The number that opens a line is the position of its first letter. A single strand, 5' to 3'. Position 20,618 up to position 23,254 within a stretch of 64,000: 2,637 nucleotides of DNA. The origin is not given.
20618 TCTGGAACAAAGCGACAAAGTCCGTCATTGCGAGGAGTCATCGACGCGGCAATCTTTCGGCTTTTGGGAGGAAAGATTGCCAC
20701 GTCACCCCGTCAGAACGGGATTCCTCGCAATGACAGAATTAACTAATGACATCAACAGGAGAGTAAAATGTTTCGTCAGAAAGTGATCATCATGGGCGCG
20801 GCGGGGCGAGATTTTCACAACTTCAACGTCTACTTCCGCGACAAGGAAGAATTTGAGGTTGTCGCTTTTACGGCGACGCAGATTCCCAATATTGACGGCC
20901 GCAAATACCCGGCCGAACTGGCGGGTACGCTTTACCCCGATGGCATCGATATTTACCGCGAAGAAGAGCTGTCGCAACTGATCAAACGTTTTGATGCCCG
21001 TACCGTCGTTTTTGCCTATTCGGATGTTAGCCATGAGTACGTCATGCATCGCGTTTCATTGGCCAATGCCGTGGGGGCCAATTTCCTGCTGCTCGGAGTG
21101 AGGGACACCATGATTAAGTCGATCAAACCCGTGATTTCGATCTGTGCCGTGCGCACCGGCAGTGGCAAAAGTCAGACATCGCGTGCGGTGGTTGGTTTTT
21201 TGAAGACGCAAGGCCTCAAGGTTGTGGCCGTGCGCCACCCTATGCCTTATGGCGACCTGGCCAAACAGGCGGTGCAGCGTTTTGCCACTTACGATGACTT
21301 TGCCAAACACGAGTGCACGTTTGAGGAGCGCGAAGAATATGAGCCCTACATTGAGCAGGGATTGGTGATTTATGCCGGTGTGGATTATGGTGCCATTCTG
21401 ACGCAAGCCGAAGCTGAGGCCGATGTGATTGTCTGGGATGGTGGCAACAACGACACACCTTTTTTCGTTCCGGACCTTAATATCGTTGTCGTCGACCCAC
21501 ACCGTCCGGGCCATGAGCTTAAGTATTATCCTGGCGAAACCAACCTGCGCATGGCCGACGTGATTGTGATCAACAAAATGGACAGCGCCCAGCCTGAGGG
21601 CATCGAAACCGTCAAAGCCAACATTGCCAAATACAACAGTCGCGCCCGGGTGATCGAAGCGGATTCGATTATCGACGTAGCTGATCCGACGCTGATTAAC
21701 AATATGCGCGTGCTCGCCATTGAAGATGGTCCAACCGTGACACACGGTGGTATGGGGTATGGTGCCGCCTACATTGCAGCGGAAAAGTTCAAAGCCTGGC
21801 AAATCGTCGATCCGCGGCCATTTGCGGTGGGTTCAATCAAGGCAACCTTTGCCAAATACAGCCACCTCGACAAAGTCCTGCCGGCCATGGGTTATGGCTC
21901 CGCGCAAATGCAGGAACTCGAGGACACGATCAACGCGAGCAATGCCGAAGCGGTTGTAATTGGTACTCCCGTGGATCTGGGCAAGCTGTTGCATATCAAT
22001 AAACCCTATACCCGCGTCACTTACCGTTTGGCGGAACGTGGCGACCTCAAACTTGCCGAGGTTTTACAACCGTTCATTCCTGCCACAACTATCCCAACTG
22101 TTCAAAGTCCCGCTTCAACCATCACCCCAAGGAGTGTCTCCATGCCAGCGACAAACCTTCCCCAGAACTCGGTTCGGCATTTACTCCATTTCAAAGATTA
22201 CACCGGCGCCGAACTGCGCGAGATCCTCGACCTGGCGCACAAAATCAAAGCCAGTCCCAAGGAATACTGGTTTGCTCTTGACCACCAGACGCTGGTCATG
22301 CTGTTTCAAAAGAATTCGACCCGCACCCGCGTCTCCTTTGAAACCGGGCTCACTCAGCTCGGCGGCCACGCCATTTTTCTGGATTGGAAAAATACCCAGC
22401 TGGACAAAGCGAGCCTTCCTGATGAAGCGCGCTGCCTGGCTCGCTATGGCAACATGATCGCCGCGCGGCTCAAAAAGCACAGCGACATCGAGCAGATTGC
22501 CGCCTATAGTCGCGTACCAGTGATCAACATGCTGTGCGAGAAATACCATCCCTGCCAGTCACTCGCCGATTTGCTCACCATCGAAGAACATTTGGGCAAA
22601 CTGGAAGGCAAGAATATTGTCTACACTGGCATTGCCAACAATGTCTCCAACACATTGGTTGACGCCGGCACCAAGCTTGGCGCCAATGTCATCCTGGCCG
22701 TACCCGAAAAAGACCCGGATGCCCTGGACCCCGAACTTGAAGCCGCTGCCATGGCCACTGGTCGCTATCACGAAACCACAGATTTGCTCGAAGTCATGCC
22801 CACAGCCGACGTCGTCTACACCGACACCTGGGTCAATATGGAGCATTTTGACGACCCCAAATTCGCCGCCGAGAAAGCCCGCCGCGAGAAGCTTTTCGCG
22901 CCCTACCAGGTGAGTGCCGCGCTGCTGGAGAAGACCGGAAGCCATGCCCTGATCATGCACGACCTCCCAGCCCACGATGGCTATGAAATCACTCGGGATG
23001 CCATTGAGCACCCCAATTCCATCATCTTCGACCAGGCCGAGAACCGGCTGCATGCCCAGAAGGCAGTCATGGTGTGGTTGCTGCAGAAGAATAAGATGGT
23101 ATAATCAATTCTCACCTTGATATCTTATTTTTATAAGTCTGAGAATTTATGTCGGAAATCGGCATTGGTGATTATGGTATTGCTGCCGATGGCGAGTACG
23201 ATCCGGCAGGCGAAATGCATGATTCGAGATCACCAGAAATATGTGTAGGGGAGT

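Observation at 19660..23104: Carbamate kinase followed by a fused COG2403-like P-loop NTPase/ornithine-type carbamoyltransferase, with no arginine deiminase nearby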

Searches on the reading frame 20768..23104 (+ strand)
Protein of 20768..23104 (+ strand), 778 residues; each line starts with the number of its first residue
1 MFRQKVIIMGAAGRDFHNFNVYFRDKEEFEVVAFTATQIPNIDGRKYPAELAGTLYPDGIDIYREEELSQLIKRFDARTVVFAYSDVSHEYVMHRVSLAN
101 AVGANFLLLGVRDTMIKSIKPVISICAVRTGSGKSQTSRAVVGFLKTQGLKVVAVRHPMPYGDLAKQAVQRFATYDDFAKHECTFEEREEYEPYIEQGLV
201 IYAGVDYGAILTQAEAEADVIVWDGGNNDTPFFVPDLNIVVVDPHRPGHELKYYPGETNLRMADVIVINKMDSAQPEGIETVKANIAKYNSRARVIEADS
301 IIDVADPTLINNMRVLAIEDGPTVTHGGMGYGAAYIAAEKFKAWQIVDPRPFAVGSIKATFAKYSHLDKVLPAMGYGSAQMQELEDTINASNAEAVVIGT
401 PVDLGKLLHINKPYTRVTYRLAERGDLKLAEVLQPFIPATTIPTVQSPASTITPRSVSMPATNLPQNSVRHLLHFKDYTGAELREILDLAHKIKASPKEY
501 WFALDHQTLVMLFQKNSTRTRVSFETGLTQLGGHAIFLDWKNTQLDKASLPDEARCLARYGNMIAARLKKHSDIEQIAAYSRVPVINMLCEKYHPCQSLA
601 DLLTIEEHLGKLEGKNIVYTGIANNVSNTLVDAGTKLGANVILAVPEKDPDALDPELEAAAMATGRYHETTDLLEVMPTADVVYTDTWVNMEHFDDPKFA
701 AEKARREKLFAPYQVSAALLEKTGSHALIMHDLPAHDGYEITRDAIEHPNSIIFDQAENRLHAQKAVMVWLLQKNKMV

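Call 6: search_protein_families(library=pfam, proteins=[window:20768-23104:+], max_evalue=0.01)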
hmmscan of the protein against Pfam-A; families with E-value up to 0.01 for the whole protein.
window:20768-23104:+ (778 aa): 3 families
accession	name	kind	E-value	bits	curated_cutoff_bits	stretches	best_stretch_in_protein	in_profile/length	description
PF02729.26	OTCace_N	-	6.6e-44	150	29.9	1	470-607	1-148/148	Aspartate/ornithine carbamoyltransferase, carbamoyl-P binding domain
PF00185.30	OTCace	-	1.4e-39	136.1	29.4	1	613-771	1-157/157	Aspartate/ornithine carbamoyltransferase, Asp/Orn binding domain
PF02492.25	cobW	-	0.00019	21.5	20.7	1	233-296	113-179/180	CobW/HypB/UreG, nucleotide-binding domain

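Call 7: search_protein_families(library=ncbifam, proteins=[window:20768-23104:+], max_evalue=0.01)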
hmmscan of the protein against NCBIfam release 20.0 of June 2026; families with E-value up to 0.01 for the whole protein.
window:20768-23104:+ (778 aa): 16 families
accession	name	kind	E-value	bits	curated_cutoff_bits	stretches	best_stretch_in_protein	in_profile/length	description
NF001986.0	PRK00779.1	subfamily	4.4e-99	331.5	306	1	467-774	3-306/307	ornithine carbamoyltransferase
TIGR00658.1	orni_carb_tr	equivalog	2.1e-89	299.7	280.85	1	470-772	1-303/304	ornithine carbamoyltransferase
NF011379.0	PRK14804.1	equivalog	1.7e-87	293.5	373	1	467-773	4-310/311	ornithine carbamoyltransferase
NF011380.0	PRK14805.1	equivalog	1.2e-83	280.7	421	1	470-773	2-301/302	ornithine carbamoyltransferase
TIGR04384.1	putr_carbamoyl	exception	6.5e-71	239.1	500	1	472-775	2-310/330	putrescine carbamoyltransferase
NF003286.0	PRK04284.1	subfamily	5e-50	170.5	515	1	470-770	7-328/332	ornithine carbamoyltransferase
NF009213.0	PRK12562.1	subfamily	4.7e-44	151.1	559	1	470-772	7-332/334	ornithine carbamoyltransferase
NF003384.0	PRK04523.1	equivalog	1e-43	149.7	288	1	468-774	2-335/336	N-acetylornithine carbamoyltransferase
NF002470.0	PRK01713.1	equivalog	2.5e-42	145.5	545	1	469-770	7-331/334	ornithine carbamoyltransferase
NF002032.1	PRK00856.1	equivalog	3.6e-41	141.3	263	1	470-770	1-295/297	aspartate carbamoyltransferase catalytic subunit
TIGR00670.1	asp_carb_tr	equivalog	5.5e-37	127.5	236.95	1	470-772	1-303/304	aspartate carbamoyltransferase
NF006046.0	PRK08192.1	equivalog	1.2e-22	80.7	512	1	470-773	7-318/339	aspartate carbamoyltransferase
NF008853.0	PRK11891.1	equivalog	1.1e-18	67.1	560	1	504-774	125-400/430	aspartate carbamoyltransferase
NF005538.0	PRK07200.1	equivalog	1.2e-13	50.9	453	1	581-693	152-277/396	knotted carbamoyltransferase YgeW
TIGR03316.1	ygeW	equivalog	5.7e-11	42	500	1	507-692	58-273/391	knotted carbamoyltransferase YgeW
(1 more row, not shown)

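Call 9: find_homologous_proteins(query=window:20768-23104:+)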
Query window:20768-23104:+ (778 aa): 8000 proteins with E <= 0.001 among 8000 candidates; the best 120 are listed.
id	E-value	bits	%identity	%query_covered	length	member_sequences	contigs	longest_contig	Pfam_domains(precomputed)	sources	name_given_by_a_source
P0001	0.0e+0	1773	100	100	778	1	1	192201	PF00185.31,PF02729.27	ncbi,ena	-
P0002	0.0e+0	1175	67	100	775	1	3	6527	PF02492.26,PF00185.31,PF02729.27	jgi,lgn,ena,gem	-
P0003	2.2e-202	693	70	56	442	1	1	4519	PF02492.26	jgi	jgi:predicted GTPase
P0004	6.3e-197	674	68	56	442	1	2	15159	-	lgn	-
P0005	2.8e-195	669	66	56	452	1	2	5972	-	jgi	-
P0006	3.6e-195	669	68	56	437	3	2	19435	-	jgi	-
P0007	2.9e-194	666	67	56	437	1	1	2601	-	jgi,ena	-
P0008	9.6e-193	661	67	55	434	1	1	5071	-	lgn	-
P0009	1.0e-192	661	66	55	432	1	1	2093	-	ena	-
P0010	3.5e-192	659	65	56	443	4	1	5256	PF02492.26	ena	-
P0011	4.8e-192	658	66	55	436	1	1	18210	-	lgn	-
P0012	1.1e-191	657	64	57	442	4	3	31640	-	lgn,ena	-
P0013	4.1e-191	655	64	56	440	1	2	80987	-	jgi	jgi:predicted GTPase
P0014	4.6e-191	655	65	56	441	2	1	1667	-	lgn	-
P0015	4.9e-191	655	65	56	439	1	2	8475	-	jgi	-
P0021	3.0e-189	649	66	56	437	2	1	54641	-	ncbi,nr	ncbi:MAG: cyclic 2,3-diphosphoglycerate synthase [Thermosediminibacteraceae bacterium]|nr:cyclic 2,3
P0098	1.3e-185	637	64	56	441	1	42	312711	-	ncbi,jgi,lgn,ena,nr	ncbi:MAG TPA: cyclic 2,3-diphosphoglycerate synthase [Candidatus Hydrothermia bacterium]|nr:GTPase [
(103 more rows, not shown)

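Call 16: find_encoding_contigs(protein=P0002, flank=10000, max_places=6)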
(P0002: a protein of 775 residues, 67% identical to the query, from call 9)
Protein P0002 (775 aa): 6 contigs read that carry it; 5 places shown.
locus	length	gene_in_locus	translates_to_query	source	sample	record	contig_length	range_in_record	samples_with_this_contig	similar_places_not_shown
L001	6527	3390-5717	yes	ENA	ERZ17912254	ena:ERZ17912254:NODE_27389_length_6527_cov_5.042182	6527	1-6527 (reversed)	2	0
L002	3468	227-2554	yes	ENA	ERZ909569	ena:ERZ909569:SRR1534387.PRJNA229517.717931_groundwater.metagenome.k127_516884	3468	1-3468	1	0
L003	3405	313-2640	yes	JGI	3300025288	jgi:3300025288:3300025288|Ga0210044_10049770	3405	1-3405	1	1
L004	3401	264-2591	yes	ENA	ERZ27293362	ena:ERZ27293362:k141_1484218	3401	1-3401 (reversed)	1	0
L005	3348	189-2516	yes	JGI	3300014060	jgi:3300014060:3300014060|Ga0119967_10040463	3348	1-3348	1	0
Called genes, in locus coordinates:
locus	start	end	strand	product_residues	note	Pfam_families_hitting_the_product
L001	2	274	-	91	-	?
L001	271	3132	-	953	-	PF00176:SNF2-rel_dom, PF00270:DEAD, PF04851:ResIII, PF00271:Helicase_C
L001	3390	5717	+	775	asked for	PF02492:cobW (faint), PF02729:OTCace_N, PF00185:OTCace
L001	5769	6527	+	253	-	?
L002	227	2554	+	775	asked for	PF02492:cobW (faint), PF02729:OTCace_N, PF00185:OTCace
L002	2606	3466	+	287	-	?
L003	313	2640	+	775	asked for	PF02492:cobW (faint), PF02729:OTCace_N, PF00185:OTCace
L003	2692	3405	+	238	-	?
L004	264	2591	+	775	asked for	PF02492:cobW (faint), PF02729:OTCace_N, PF00185:OTCace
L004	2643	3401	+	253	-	?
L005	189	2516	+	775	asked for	PF02492:cobW (faint), PF02729:OTCace_N, PF00185:OTCace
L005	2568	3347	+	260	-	?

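Call 17: find_encoding_contigs(protein=P0001, flank=10000, max_places=3)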
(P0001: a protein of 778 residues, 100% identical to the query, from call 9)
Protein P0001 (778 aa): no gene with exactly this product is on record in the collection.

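Call 18: search_protein_families(library=ncbifam, proteins=[L002:2606-3466:+, L001:5769-6527:+], max_evalue=0.001)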
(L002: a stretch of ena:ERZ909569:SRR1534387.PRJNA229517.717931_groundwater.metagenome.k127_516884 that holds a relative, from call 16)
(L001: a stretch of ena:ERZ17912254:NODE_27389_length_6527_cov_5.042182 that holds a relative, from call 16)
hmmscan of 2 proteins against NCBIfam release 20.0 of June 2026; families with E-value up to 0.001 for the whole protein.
L002:2606-3466:+ (287 aa): 69 families (the best 25 are shown)
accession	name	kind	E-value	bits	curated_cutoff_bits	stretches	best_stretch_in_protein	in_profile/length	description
NF003145.0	PRK04073.1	equivalog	2e-133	444.8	656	1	2-287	3-288/396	ornithine--oxo-acid transaminase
TIGR01885.1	Orn_aminotrans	equivalog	1.9e-125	418.7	378.4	1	4-287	2-288/402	ornithine--oxo-acid transaminase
TIGR00707.1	argD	subfamily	3.7e-87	292.6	410.05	1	16-287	4-271/381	acetylornithine/succinylornithine family transaminase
NF002325.0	PRK01278.1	subfamily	5.5e-79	265.6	372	1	17-287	9-276/395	acetylornithine transaminase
NF002874.0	PRK03244.1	equivalog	1e-75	255.1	457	1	16-287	20-284/399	acetylornithine transaminase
NF003468.0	PRK05093.1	subfamily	9.8e-73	245.1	522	1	16-287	18-286/405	acetylornithine/succinyldiaminopimelate transaminase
TIGR03246.1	arg_catab_astC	subfamily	9.3e-71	238.9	609.95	1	15-287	11-280/397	acetylornithine/succinylornithine family transaminase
NF053554.1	prodigi_MAP_PigE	equivalog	1.3e-69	235.5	850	1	18-272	397-648/837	prodigiosin MAP biosynthesis aminotransferase PigE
NF009047.0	PRK12381.1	subfamily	7.8e-69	232.4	630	1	16-287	16-284/406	bifunctional succinylornithine transaminase/acetylornithine transaminase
NF002985.0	PRK03715.1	equivalog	7.3e-68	229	568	1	22-287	19-279/395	acetylornithine transaminase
NF004426.0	PRK05769.1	equivalog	9.2e-68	229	552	2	184-287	220-321/441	acetyl ornithine aminotransferase family protein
NF002797.0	PRK02936.1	equivalog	7e-67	225.8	496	1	17-287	7-268/385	acetylornithine transaminase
NF008570.0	PRK11522.1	equivalog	3.5e-63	213.8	612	1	28-287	75-340/464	putrescine aminotransferase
NF003397.0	PRK04612.1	equivalog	3.7e-63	213.8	735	1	4-287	5-288/408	acetylornithine transaminase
NF005993.0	PRK08117.1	subfamily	1.3e-62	211.8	574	2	183-287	205-308/433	aspartate aminotransferase family protein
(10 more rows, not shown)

L001:5769-6527:+ (253 aa): 69 families (the best 25 are shown)
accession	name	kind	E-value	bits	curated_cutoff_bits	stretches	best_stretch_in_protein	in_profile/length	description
NF003145.0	PRK04073.1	equivalog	6.3e-118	393.7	656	1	2-253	3-254/396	ornithine--oxo-acid transaminase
TIGR01885.1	Orn_aminotrans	equivalog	6.7e-108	361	378.4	1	4-253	2-254/402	ornithine--oxo-acid transaminase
TIGR00707.1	argD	subfamily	2.9e-74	250.2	410.05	1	16-252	4-237/381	acetylornithine/succinylornithine family transaminase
NF002325.0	PRK01278.1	subfamily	1.9e-68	230.9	372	1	17-252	9-242/395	acetylornithine transaminase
NF002874.0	PRK03244.1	equivalog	2.3e-63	214.4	457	1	16-251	20-249/399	acetylornithine transaminase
NF053554.1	prodigi_MAP_PigE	equivalog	9.7e-62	209.4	850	1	18-252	397-628/837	prodigiosin MAP biosynthesis aminotransferase PigE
NF003468.0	PRK05093.1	subfamily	1.1e-61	208.8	522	1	16-251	18-251/405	acetylornithine/succinyldiaminopimelate transaminase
TIGR03246.1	arg_catab_astC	subfamily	1.7e-60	205.1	609.95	1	15-251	11-245/397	acetylornithine/succinylornithine family transaminase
NF002985.0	PRK03715.1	equivalog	4.6e-60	203.4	568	1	22-252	19-246/395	acetylornithine transaminase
NF009047.0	PRK12381.1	subfamily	1.4e-58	198.7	630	1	16-251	16-249/406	bifunctional succinylornithine transaminase/acetylornithine transaminase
NF004426.0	PRK05769.1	equivalog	3.1e-57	194.3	552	2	3-175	17-187/441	acetyl ornithine aminotransferase family protein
NF008570.0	PRK11522.1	equivalog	6.1e-56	189.9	612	1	28-252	75-303/464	putrescine aminotransferase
NF003397.0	PRK04612.1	equivalog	1.6e-55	188.6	735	1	4-251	5-253/408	acetylornithine transaminase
NF002797.0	PRK02936.1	equivalog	3.5e-55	187.3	496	1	17-252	7-234/385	acetylornithine transaminase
NF042418.1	LysJ_Th_th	equivalog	3.8e-52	177.5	700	1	7-251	4-242/386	[LysW]-aminoadipate semialdehyde transaminase LysJ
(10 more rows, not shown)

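Call 19: list_cluster_members(proteins=[P0001, P0002, P0021, P0098])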
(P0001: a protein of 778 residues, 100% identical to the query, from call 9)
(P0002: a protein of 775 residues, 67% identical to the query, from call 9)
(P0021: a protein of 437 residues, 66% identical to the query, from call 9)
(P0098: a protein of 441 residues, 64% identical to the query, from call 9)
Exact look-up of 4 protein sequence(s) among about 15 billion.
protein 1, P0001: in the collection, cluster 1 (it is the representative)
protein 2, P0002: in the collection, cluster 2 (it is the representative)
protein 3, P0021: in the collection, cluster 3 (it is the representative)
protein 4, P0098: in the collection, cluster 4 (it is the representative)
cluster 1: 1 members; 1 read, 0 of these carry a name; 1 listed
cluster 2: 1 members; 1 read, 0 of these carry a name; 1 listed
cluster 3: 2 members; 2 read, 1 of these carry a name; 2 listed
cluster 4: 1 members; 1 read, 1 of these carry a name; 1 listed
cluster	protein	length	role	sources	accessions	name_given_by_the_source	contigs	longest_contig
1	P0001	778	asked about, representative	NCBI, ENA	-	-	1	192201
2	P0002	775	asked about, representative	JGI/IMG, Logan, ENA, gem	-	-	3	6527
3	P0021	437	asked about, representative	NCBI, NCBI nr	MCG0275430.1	MAG: cyclic 2,3-diphosphoglycerate synthase [Thermosediminibacteraceae bacterium] | cyclic 2,3-diphosphoglycerate synthase [Thermosediminibacteraceae bacterium]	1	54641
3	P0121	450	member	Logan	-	-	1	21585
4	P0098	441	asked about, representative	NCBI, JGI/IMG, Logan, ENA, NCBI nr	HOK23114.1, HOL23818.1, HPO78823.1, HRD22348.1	MAG TPA: cyclic 2,3-diphosphoglycerate synthase [Candidatus Hydrothermia bacterium] | GTPase [Candidatus Hydrothermae bacterium]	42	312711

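Call 49: search_protein_representatives(protein=window:20768-23104:+)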
Query: 778 residues. Proteins with E-value up to 0.001 (for the whole library): 16607; up to 1e-10: 7213; up to 1e-30: 1310. The best 150 are listed.
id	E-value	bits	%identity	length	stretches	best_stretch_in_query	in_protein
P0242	2.8e-162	558.2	57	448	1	4-438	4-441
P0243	3.0e-143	495.3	57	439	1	4-419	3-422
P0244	7.0e-142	490.8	52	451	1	4-438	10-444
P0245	3.5e-132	458.7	50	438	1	2-433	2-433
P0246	2.2e-128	446.2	51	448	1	4-422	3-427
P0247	1.1e-127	443.9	49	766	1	5-425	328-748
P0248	2.8e-125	435.9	49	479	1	4-422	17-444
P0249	1.5e-123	430.2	63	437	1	1-318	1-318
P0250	1.0e-116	407.6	51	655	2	42-423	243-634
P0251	7.4e-115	401.4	50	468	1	3-422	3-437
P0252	3.6e-114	399.2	48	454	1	3-432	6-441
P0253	3.6e-113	395.9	46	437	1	1-437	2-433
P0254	2.9e-112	392.9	47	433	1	4-421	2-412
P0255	1.2e-111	390.9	65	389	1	9-276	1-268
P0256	7.1e-111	388.3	64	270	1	3-268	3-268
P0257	1.6e-110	387.1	43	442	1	3-432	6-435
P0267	3.3e-103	362.9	49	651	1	3-436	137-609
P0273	7.7e-98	345.2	52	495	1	6-310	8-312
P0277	2.7e-96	340.1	50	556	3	31-305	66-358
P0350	8.4e-69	249.2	43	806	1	151-437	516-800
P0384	3.3e-62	227.4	46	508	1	470-771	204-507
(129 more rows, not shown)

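Call 51: search_protein_families(library=pfam, proteins=[P0247, P0250, P0267, P0350, P0384, P0277, P0273], max_evalue=0.001)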
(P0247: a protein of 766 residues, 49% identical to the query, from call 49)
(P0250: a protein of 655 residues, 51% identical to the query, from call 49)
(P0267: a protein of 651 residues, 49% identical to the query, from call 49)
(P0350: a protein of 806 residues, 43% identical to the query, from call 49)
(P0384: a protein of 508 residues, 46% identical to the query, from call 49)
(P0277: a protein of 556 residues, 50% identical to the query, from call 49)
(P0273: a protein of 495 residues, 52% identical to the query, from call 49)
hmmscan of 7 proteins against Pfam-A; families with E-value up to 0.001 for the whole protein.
P0247 (766 aa): 2 families
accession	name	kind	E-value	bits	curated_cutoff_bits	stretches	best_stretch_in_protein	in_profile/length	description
PF00696.33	AA_kinase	-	1.1e-21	78.1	24.9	1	3-292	2-234/234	Amino acid kinase family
PF02606.20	LpxK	-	0.00016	21.3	27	1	445-586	37-177/328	Tetraacyldisaccharide-1-P 4'-kinase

P0250 (655 aa): 0 families

P0267 (651 aa): 0 families

P0350 (806 aa): 3 families
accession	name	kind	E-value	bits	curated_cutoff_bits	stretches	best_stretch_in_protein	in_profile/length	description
PF14528.11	LAGLIDADG_3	-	1.5e-14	54.4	22.5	1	117-196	2-82/82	LAGLIDADG-like domain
PF14890.11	Intein_splicing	-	1.5e-12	48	35.8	1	144-501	22-155/155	Intein splicing domain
PF01381.28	HTH_3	-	2.6e-05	24.6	23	0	248-280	17-49/55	Helix-turn-helix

P0384 (508 aa): 3 families
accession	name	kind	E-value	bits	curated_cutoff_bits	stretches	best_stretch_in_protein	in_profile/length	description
PF00185.30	OTCace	-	1.8e-62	210.5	29.4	1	352-506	1-156/157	Aspartate/ornithine carbamoyltransferase, Asp/Orn binding domain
PF02729.26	OTCace_N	-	1e-45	155.9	29.9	1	205-346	2-148/148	Aspartate/ornithine carbamoyltransferase, carbamoyl-P binding domain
PF02861.25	Clp_N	-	6.7e-34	116.3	20.7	2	91-140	1-50/53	Clp amino terminal domain, pathogenicity island component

P0277 (556 aa): 0 families

P0273 (495 aa): 3 families
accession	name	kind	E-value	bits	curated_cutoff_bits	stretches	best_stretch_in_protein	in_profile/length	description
PF02606.20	LpxK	-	1.3e-07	31.4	27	0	119-157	32-71/328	Tetraacyldisaccharide-1-P 4'-kinase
PF03308.22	MeaB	-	0.00013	21.5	23.1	0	124-157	35-67/273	Methylmalonyl Co-A mutase-associated GTPase MeaB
PF02492.25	cobW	-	0.00015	21.8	20.7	1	236-298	114-179/180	CobW/HypB/UreG, nucleotide-binding domain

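Call 62: list_cluster_members(proteins=[P0242, P0243, P0244, P0245, P0246, P0247, P0251, P0252, P0253, P0257])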
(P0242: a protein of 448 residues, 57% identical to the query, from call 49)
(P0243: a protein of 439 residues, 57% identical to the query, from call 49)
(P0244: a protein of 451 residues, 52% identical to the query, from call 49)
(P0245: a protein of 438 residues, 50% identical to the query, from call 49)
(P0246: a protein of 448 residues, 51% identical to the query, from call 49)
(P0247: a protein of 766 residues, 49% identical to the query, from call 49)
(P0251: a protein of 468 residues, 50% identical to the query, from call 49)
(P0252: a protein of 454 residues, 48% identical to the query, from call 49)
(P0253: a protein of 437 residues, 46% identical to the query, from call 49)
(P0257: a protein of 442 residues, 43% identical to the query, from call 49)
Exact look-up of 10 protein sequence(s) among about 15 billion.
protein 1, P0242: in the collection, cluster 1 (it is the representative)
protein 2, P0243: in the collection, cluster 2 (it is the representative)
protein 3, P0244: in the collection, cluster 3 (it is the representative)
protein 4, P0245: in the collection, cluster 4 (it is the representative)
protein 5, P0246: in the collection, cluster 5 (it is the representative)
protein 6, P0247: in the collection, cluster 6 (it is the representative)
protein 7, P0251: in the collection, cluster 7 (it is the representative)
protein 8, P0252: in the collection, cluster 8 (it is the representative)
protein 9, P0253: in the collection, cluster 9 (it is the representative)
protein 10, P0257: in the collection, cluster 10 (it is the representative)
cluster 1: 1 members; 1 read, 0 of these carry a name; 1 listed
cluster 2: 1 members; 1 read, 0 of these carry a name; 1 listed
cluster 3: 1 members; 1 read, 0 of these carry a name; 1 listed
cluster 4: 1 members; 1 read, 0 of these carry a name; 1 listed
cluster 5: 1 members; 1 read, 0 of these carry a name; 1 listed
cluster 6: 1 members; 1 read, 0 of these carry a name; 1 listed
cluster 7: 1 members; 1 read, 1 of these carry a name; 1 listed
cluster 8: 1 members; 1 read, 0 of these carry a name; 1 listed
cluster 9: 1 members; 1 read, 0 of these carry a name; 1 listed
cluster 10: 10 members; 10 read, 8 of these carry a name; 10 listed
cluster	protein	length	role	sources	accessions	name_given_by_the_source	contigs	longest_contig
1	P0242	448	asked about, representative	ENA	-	-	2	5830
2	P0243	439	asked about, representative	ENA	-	-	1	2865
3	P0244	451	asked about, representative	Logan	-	-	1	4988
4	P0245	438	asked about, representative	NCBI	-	-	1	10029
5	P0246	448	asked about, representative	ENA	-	-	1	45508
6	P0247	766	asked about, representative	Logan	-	-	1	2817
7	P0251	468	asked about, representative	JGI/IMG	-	predicted GTPase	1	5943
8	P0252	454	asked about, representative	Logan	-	-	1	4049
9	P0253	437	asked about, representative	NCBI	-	-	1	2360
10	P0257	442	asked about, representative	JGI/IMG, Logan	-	predicted GTPase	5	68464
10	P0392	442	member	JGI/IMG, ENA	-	predicted GTPase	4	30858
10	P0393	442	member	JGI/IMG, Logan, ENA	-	predicted GTPase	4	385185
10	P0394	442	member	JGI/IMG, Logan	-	predicted GTPase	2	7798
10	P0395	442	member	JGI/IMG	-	predicted GTPase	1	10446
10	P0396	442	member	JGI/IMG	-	predicted GTPase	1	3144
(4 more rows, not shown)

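Call 76: find_encoding_contigs(protein=P0003, flank=6000, max_places=3)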
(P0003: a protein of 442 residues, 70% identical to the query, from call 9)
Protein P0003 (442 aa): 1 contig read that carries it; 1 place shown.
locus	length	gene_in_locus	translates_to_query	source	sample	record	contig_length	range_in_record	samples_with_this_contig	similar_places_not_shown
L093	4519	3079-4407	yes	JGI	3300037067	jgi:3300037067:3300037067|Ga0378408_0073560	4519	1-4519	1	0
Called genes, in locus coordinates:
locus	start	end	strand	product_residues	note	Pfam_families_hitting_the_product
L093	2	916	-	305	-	?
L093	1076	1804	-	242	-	-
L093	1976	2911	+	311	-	PF00696:AA_kinase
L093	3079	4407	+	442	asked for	PF02492:cobW (faint)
